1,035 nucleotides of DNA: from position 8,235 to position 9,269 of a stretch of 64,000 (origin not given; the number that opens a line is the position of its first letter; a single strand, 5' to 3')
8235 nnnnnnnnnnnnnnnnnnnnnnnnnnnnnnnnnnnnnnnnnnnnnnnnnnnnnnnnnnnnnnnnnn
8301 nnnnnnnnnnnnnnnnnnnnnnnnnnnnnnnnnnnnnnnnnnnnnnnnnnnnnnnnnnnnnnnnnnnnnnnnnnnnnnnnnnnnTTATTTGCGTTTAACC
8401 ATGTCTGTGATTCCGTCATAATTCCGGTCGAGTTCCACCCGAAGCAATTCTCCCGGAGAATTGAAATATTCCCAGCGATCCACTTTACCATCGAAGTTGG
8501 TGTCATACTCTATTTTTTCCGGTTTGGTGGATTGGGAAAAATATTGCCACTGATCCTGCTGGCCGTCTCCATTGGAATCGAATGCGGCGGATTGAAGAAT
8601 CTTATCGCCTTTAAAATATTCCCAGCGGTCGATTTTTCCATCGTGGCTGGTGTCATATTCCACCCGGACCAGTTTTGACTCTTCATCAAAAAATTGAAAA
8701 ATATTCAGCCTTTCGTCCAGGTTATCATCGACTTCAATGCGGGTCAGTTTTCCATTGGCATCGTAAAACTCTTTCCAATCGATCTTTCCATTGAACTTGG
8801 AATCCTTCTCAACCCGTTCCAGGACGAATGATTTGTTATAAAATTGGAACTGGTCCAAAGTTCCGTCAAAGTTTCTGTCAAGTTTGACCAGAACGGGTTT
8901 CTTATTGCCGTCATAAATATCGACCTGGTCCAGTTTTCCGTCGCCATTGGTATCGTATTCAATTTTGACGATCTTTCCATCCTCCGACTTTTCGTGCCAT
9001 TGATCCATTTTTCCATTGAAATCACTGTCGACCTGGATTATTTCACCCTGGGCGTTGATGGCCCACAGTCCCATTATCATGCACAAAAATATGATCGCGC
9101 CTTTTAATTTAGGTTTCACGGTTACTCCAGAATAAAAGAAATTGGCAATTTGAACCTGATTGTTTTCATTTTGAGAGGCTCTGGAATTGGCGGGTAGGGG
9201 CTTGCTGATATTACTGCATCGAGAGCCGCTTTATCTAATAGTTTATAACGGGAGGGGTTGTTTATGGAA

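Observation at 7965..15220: B12-riboswitch uptake operon runs on into three non-canonical genes (494-aa TonB-like, 9-repeat Ca-loop protein, lipoprotein cytochrome c)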

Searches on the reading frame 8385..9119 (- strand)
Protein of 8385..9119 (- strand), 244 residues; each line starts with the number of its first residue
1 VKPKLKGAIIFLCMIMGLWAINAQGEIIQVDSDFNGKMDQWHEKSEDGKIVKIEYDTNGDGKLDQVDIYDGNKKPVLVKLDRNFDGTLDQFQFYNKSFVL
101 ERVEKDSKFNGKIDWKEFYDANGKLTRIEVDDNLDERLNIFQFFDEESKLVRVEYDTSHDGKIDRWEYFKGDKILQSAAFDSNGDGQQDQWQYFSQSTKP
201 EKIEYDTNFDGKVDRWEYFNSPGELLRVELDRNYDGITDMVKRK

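Call 3: search_protein_families(library=pfam, proteins=[window:8385-9119:-], max_evalue=0.01)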
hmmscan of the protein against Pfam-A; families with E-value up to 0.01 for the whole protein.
window:8385-9119:- (244 aa): 5 families
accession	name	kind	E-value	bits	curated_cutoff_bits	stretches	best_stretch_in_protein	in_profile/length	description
PF13202.12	EF-hand_5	-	1.4e-05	24.8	25.9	0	54-64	7-17/25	EF hand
PF00404.24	Dockerin_1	-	0.00011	22.7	22.9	0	48-68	29-49/57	Dockerin type I domain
PF13405.12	EF-hand_6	-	0.00027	20.9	25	0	55-69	9-23/30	EF-hand domain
PF20615.3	DUF6802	-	0.001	19.5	27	0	174-241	28-93/102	Family of unknown function (DUF6802)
PF12142.13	PPO1_DWL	-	0.0012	19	20.8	0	118-136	14-32/52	Polyphenol oxidase middle domain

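Call 9: find_homologous_proteins(query=window:8385-9119:-)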
Query window:8385-9119:- (244 aa): 387 proteins with E <= 0.001 among 708 candidates; the best 120 are listed.
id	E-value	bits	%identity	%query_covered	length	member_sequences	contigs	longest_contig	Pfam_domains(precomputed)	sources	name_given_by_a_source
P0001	1.2e-56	210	55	69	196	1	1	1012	-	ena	-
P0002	2.1e-34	137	45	48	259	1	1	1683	PF13202.13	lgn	-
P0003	4.9e-33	133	29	94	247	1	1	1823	PF13202.13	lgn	-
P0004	1.8e-27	115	34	64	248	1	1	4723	PF13202.13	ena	-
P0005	9.5e-26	109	42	48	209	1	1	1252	-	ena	-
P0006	3.2e-25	107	28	99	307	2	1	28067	-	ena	-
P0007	6.3e-25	106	34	62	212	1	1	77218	PF20615.4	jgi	jgi:antitoxin component YwqK of YwqJK toxin-antitoxin module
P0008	6.4e-25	106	35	48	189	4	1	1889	-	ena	-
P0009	2.2e-24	105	37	53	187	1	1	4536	-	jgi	jgi:hypothetical protein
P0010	3.7e-24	104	32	67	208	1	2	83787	-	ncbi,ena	-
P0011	4.5e-24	104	32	81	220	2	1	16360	-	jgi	jgi:hypothetical protein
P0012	1.0e-23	103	42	48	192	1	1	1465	-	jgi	jgi:hypothetical protein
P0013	1.5e-23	102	29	77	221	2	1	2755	PF20615.4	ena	-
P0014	2.0e-23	102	33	86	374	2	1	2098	PF13517.13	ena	-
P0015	3.4e-23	101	38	56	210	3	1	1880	PF13202.13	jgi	jgi:hypothetical protein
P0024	1.9e-21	95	40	48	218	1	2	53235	-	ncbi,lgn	-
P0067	2.0e-18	85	29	74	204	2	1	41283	-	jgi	jgi:hypothetical protein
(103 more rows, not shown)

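Call 10: find_encoding_contigs(protein=window:8385-9119:-, flank=10000, max_places=6)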
Protein window:8385-9119:- (244 aa): no gene with exactly this product is on record in the collection.

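Call 11: find_encoding_contigs(protein=P0006, flank=10000, max_places=3)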
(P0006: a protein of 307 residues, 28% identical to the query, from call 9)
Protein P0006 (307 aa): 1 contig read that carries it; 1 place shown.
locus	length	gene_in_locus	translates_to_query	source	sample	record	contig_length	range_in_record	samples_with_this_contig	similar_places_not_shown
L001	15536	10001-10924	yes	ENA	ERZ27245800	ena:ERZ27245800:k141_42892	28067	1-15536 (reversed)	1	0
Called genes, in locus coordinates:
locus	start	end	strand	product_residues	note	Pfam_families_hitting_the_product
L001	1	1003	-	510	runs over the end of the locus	PF00158:Sigma54_activat, PF14532:Sigma54_activ_2, PF25601:AAA_lid_14, PF02954:HTH_8 (faint)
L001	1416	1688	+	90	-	-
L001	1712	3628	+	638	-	PF02129:Peptidase_S15, PF08530:PepX_C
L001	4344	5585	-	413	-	PF13173:AAA_14, PF13635:DUF4143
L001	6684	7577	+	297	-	PF01297:ZnuA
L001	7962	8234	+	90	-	-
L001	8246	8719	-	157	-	PF04060:FeS, PF12654:DUF3786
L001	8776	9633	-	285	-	PF00246:Peptidase_M14, PF24827:AstE_AspA_cat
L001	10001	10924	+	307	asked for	-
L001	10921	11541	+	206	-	PF01618:MotA_ExbB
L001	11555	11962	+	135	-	PF02472:ExbD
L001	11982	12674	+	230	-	PF13103:TonB_2, PF03544:TonB_C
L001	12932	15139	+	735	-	PF07715:Plug (weak), PF00593:TonB_dep_Rec_b-barrel, PF14905:OMP_b-brl_3 (faint)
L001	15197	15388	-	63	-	PF10133:CooT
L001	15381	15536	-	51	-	PF12953:DUF3842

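Call 12: find_encoding_contigs(protein=P0007, flank=6000, max_places=2)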
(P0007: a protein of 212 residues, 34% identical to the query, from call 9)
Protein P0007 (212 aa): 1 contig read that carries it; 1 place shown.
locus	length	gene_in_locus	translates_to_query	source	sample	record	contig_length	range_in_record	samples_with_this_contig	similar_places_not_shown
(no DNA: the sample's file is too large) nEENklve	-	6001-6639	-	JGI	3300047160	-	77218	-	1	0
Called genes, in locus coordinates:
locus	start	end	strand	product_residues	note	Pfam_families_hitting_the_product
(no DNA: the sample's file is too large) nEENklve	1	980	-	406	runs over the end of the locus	-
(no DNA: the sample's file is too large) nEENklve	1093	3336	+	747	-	PF01315:Ald_Xan_dh_C, PF02738:MoCoBD_1, PF20256:MoCoBD_2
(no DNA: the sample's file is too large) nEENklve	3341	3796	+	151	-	PF00111:Fer2, PF01799:Fer2_2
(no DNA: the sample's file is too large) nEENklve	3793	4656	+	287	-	PF00941:FAD_binding_5, PF03450:CO_deh_flav_C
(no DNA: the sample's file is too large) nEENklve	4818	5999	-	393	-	PF00144:Beta-lactamase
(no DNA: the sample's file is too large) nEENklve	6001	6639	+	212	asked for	PF20615:DUF6802 (weak)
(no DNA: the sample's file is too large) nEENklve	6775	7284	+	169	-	-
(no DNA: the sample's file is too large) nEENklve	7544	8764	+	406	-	PF10082:BBP2_2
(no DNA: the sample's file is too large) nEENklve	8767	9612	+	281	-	PF02563:Poly_export, PF10531:SLBB (weak), PF22461:SLBB_2, PF10531:SLBB, PF22461:SLBB_2 (weak)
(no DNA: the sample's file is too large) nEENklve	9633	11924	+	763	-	PF02706:Wzz, PF13807:GNVR, PF01656:CbiA, PF06564:CBP_BcsQ (weak), PF09140:MipZ (weak), PF10609:ParA, PF13614:AAA_31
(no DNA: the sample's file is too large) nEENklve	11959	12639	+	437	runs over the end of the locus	PF01943:Polysacc_synt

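Call 13: find_encoding_contigs(protein=P0010, flank=6000, max_places=2)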
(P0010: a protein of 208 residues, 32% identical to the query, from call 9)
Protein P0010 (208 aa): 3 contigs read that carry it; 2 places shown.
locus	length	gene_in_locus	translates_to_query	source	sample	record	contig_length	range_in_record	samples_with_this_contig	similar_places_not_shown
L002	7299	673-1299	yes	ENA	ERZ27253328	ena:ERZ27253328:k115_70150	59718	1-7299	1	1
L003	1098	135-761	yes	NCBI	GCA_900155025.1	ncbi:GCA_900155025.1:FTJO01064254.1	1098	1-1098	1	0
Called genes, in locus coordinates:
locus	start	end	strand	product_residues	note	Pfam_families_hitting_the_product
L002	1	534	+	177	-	?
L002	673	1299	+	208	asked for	-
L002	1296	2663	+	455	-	PF00158:Sigma54_activat, PF14532:Sigma54_activ_2 (weak), PF25601:AAA_lid_14, PF02954:HTH_8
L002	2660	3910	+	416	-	PF10082:BBP2_2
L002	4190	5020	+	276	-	PF06941:NT5C (faint)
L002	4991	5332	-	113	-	PF07876:Dabb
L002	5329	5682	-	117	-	-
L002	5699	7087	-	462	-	PF00072:Response_reg, PF00158:Sigma54_activat, PF13191:AAA_16 (weak), PF14532:Sigma54_activ_2, PF07728:AAA_5 (weak), PF25601:AAA_lid_14, PF02954:HTH_8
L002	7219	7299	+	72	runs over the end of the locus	PF00376:MerR (weak), PF12728:HTH_17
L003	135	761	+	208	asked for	-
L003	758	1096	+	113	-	?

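Call 14: find_encoding_contigs(protein=P0024, flank=6000, max_places=2)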
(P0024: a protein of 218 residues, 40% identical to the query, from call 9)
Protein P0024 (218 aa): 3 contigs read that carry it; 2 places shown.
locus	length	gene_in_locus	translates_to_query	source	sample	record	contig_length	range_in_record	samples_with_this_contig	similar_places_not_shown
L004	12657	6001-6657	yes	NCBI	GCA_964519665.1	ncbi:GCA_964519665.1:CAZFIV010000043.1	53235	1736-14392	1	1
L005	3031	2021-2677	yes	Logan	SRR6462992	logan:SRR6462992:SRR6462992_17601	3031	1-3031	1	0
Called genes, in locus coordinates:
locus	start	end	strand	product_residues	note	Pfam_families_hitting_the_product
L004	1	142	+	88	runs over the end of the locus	-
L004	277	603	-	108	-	PF02036:SCP2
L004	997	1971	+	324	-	PF00682:HMGL-like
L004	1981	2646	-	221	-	PF03301:Trp_dioxygenase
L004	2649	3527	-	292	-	PF00742:Homoserine_dh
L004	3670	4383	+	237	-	-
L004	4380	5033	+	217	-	PF00578:AhpC-TSA (weak), PF08534:Redoxin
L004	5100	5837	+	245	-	-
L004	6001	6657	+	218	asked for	-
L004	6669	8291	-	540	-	PF00672:HAMP, PF00512:HisKA, PF02518:HATPase_c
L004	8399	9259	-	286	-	PF01551:Peptidase_M23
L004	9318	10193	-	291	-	PF02219:MTHFR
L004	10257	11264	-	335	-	PF00582:Usp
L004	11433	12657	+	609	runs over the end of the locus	PF13600:DUF4140, PF13598:DUF4139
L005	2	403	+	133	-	?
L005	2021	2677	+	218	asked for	-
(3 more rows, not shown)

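Call 15: find_encoding_contigs(protein=P0004, flank=6000, max_places=2)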
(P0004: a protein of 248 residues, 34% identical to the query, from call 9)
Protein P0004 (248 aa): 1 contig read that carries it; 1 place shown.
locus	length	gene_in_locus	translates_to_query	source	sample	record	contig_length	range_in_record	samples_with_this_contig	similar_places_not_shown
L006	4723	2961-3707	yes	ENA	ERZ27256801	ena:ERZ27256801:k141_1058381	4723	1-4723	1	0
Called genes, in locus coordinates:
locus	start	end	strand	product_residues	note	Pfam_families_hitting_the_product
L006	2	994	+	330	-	?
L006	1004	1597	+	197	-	PF02357:NusG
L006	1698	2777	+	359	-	PF00977:His_biosynth (faint), PF01207:Dus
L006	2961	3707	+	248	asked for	PF13202:EF-hand_5 (faint)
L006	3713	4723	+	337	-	?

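Call 16: find_encoding_contigs(protein=P0002, flank=6000, max_places=2)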
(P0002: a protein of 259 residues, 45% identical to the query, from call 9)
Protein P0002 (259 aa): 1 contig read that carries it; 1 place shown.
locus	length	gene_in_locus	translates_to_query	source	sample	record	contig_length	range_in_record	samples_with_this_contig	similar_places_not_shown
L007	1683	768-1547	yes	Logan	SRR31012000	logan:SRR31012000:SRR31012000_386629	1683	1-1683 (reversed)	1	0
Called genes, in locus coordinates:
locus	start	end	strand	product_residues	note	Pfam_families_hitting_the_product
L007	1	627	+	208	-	?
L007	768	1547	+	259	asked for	PF13202:EF-hand_5 (faint)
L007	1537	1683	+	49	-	?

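Call 17: find_encoding_contigs(protein=P0001, flank=6000, max_places=2)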
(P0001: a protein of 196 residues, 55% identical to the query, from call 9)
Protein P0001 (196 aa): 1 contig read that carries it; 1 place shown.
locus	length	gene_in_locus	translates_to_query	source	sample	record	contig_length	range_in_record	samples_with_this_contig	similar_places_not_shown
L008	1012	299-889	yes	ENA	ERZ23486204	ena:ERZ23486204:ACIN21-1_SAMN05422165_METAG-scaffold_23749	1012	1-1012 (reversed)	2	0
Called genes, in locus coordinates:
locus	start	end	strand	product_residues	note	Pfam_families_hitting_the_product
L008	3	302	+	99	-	?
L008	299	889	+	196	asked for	-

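Call 34: search_protein_families(library=ncbifam, proteins=[window:8385-9119:-], max_evalue=0.01)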
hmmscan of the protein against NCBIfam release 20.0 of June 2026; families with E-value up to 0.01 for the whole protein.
window:8385-9119:- (244 aa): 3 families
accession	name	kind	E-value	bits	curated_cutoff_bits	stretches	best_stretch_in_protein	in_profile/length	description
NF050087.1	Lsa25.6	equivalog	2.4e-10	40.3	150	2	180-242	83-147/196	Lsa25.6 family adhesin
NF053806.1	lanmdlnLanM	equivalog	1.5e-05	25.1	135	1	12-124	15-125/132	lanmodulin LanM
NF058647.1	lipo_LytA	equivalog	0.003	17.8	110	0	101-163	40-99/107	acidic lipoprotein LytA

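Call 35: predict_structure(protein=window:8385-9119:-)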
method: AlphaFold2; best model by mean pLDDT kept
length: 244 residues; sequences in the alignment: 1
mean_pLDDT: 38.6   pTM: 0.26
mean pLDDT of the five models: 38.6, 38.2, 37.2, 36.8, 32.9
residues with pLDDT >= 90: 0; 70-90: 0; 50-70: 4; < 50: 240
segments of 3 or more residues with pLDDT < 50: 1-59, 61-163, 167-171, 173-244
pLDDT, mean of each block of 10 residues (from residue 1): 34 29 31 37 39 43 45 41 33 31 30 40 42 43 45 47 48 47 39 32 39 41 37 36 32
secondary structure, 60 per line:
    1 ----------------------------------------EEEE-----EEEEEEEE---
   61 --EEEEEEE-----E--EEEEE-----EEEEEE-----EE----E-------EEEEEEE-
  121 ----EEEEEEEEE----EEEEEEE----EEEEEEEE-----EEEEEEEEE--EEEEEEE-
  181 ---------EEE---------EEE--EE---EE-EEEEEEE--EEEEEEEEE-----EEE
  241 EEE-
elements in order: E41-44 E50-57 E63-69 E78-82 E88-93 E113-119 E125-133 E138-144 E149-156 E162-170 E173-179 E190-192 E202-204 E215-221 E224-232 E238-243

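Call 36: find_homologous_proteins(query=A1, max_evalue=1e-10)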
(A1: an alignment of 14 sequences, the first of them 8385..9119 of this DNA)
Query A1 (14 sequences) (244 aa, profile of the alignment): 822 proteins with E <= 1e-10 among 6540 candidates; the best 120 are listed.
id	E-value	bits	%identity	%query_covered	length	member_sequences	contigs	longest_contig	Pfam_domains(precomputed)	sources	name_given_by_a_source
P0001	2.6e-78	281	55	69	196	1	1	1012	-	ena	-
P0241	1.0e-50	191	62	43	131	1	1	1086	-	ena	-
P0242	1.4e-47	180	33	83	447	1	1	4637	-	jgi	-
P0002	2.9e-42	163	45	48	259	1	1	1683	PF13202.13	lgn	-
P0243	5.1e-41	159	31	70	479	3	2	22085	PF20615.4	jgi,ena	-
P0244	2.0e-40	157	49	56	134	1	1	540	PF13405.13,PF13202.13,PF20615.4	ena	-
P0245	2.5e-39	153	29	95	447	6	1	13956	PF20615.4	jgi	jgi:antitoxin component YwqK of YwqJK toxin-antitoxin module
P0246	3.1e-39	153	30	88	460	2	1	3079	PF20615.4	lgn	-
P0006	6.4e-36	142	28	99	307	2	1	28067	-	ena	-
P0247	2.3e-35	140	38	75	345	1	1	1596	PF02540.24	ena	-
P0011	6.3e-34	136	32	81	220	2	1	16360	-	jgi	jgi:hypothetical protein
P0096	7.2e-34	135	31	78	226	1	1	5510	-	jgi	jgi:hypothetical protein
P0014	3.2e-33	133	33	86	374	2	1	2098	PF13517.13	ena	-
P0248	2.1e-32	131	39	59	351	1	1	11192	PF08308.18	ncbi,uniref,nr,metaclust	ncbi:MAG: hypothetical protein A2161_17380 [Candidatus Schekmanbacteria bacterium RBG_13_48_7]|unire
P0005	4.1e-32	130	42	48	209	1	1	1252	-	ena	-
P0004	2.6e-30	124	34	64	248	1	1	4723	PF13202.13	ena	-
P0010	1.5e-28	118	32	67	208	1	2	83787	-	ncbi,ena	-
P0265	9.3e-27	112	26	95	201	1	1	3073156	-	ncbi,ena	-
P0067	5.5e-25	106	29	74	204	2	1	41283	-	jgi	jgi:hypothetical protein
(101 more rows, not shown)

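Call 43: predict_structure(alignment_id=A2)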
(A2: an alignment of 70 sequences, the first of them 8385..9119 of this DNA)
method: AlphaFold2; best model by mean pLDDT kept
length: 244 residues; sequences in the alignment: 70
mean_pLDDT: 89.6   pTM: 0.78
mean pLDDT of the five models: 89.6, 89.0, 88.3, 87.1, 86.9
residues with pLDDT >= 90: 193; 70-90: 18; 50-70: 31; < 50: 2
segments of 3 or more residues with pLDDT < 50: none
pLDDT, mean of each block of 10 residues (from residue 1): 55 60 64 65 93 95 96 95 96 96 95 96 97 94 97 97 97 93 98 92 98 97 96 94 77
secondary structure, 60 per line:
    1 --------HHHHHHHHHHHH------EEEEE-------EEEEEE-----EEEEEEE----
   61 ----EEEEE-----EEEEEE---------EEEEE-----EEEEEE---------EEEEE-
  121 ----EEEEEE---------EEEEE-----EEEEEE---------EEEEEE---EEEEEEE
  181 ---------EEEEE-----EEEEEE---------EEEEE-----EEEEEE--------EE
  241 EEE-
elements in order: H9-20 E27-31 E39-44 E50-56 E65-69 E75-80 E90-94 E100-105 E115-119 E125-130 E140-144 E150-155 E165-170 E174-180 E190-194 E200-205 E215-219 E225-230 E239-243

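Call 47: find_related_loci(query=A1, collection=metagenome_contigs, flank=10000)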
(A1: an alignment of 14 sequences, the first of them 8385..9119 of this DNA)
Query A1 (244 aa) in metagenome_contigs; peptide patterns used: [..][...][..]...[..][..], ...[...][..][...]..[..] (x = any residue, [..] = any of these).
354 stretches matched a pattern; 108 encode a relative of the query (tblastn E <= 1e-3); the best 80 are kept; 80 distinct loci.
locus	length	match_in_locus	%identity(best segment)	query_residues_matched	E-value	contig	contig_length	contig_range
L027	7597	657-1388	80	1-244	1e-131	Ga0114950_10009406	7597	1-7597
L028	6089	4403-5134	80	1-244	9e-132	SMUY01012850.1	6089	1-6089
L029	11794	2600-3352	77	1-244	1e-126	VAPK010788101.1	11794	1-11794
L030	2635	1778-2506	73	1-244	6e-126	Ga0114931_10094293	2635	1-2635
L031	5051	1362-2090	71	1-244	1e-116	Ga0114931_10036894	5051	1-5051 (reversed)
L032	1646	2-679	74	19-244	7e-122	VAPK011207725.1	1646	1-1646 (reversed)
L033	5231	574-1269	70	12-244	4e-111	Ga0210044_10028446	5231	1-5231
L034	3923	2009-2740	60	1-244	2e-96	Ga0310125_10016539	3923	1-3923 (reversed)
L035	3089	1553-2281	60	1-244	7e-97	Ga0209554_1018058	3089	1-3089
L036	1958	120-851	60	1-244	3e-100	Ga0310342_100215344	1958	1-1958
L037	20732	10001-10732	58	1-244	3e-95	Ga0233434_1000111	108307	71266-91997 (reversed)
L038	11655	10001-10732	60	1-244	5e-95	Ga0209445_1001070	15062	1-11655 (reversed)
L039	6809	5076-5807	59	1-244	1e-94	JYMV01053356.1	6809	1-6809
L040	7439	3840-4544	60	11-244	1e-93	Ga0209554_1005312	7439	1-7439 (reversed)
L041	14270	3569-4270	60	7-244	1e-93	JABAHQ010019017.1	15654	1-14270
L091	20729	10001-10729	45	3-244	8e-69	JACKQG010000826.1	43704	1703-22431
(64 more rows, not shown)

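Call 54: search_protein_families(library=pfam, proteins=[L091:2995-5175:+, L091:5462-5941:+, L091:7425-8126:+, L091:8144-8536:+, L091:8536-8955:+, L091:8955-9905:+, L091:10860-13178:+, L091:13478-14284:+, L091:14423-15127:+], max_evalue=0.001)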
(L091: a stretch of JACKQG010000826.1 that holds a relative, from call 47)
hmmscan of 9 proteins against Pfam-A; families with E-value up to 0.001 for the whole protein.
L091:2995-5175:+ (726 aa): 1 family
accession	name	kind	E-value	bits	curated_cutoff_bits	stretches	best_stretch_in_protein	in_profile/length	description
PF13231.12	PMT_2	-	1.2e-10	42.3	26.1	1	70-227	4-160/160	Dolichyl-phosphate-mannose-protein mannosyltransferase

L091:5462-5941:+ (159 aa): 1 family
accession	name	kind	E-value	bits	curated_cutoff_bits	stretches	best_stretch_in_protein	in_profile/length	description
PF00210.30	Ferritin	-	4.9e-26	91.8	24.5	1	9-143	2-141/142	Ferritin-like domain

L091:7425-8126:+ (233 aa): 1 family
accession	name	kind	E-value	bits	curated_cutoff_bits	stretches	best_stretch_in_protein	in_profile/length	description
PF01618.21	MotA_ExbB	-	1e-30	106.5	22.9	1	75-192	4-123/127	MotA/TolQ/ExbB proton channel family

L091:8144-8536:+ (130 aa): 1 family
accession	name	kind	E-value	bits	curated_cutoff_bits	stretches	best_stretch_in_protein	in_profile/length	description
PF02472.21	ExbD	-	1.6e-28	99.7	25.4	1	9-128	3-123/128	Biopolymer transport protein ExbD/TolR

L091:8536-8955:+ (139 aa): 1 family
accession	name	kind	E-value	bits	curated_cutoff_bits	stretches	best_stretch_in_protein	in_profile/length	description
PF02472.21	ExbD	-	4.3e-29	101.6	25.4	1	8-131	2-126/128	Biopolymer transport protein ExbD/TolR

L091:8955-9905:+ (316 aa): 2 families
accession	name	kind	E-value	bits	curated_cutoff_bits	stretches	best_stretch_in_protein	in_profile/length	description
PF03544.19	TonB_C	-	2.9e-17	63.3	24.6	1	238-315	3-79/79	Gram-negative bacterial TonB protein C-terminal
PF13103.11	TonB_2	-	2.4e-07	31.2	22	1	224-300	2-76/85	TonB C terminal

L091:10860-13178:+ (772 aa): 2 families
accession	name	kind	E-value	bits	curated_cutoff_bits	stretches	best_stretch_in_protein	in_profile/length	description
PF00593.30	TonB_dep_Rec_b-barrel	-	6.4e-35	122.3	27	1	272-742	16-436/436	TonB dependent receptor-like, beta-barrel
PF07715.20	Plug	-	2.4e-16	60.6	23.9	1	66-175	3-107/107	TonB-dependent Receptor Plug Domain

L091:13478-14284:+ (268 aa): 0 families

L091:14423-15127:+ (234 aa): 1 family
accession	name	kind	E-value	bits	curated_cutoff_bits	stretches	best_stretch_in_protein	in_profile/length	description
PF04366.17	Ysc84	-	1.4e-25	89.9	25.1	1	101-218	2-119/127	Las17-binding protein actin regulator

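Call 63: search_protein_families(library=ncbifam, proteins=[L091:10860-13178:+, L091:9902-10732:+, L091:8955-9905:+, L091:13478-14284:+], max_evalue=0.00001)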
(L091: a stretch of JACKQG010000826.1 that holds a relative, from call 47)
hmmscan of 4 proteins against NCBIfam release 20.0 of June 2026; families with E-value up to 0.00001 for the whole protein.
L091:10860-13178:+ (772 aa): 8 families
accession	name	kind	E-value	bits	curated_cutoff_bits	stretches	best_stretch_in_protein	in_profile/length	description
NF041676.1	FecA_OM_dicitr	equivalog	2.7e-38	131.4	1100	2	381-748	410-746/773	TonB-dependent Fe(3+) dicitrate receptor FecA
TIGR01783.1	TonB-siderophor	subfamily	9.3e-35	120.3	223.5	1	67-750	1-623/649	TonB-dependent siderophore receptor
NF010012.0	PRK13486.1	equivalog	2.4e-16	59.3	924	2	545-747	469-653/696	TonB-dependent receptor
NF007465.0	PRK10044.1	equivalog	8.4e-14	50.7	803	1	380-643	364-613/726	ferrichrome porin FhuA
TIGR01779.1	TonB-B12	equivalog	7e-12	44.7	599.7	1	75-266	52-235/614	TonB-dependent vitamin B12 receptor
NF007926.1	PRK10641.1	equivalog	2.1e-09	36.5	836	1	75-254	51-223/617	TonB-dependent vitamin B12 receptor BtuB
NF038079.1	TonB_sider_MxcH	equivalog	1.9e-06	26.3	925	0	69-220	133-277/792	TonB-dependent siderophore myxochelin receptor MxcH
NF007349.0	PRK09840.1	equivalog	6.6e-06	24.4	686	0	552-761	567-749/760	catecholate siderophore receptor Fiu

L091:9902-10732:+ (276 aa): 1 family
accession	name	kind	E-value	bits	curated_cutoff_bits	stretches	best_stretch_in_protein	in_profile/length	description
NF050087.1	Lsa25.6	equivalog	5.1e-08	32.7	150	0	149-226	70-149/196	Lsa25.6 family adhesin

L091:8955-9905:+ (316 aa): 1 family
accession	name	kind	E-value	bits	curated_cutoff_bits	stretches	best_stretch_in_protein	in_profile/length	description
TIGR01352.1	tonB_Cterm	subfamily_domain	1.3e-17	63.9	27.1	1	238-316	1-76/76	TonB family protein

L091:13478-14284:+ (268 aa): 0 families
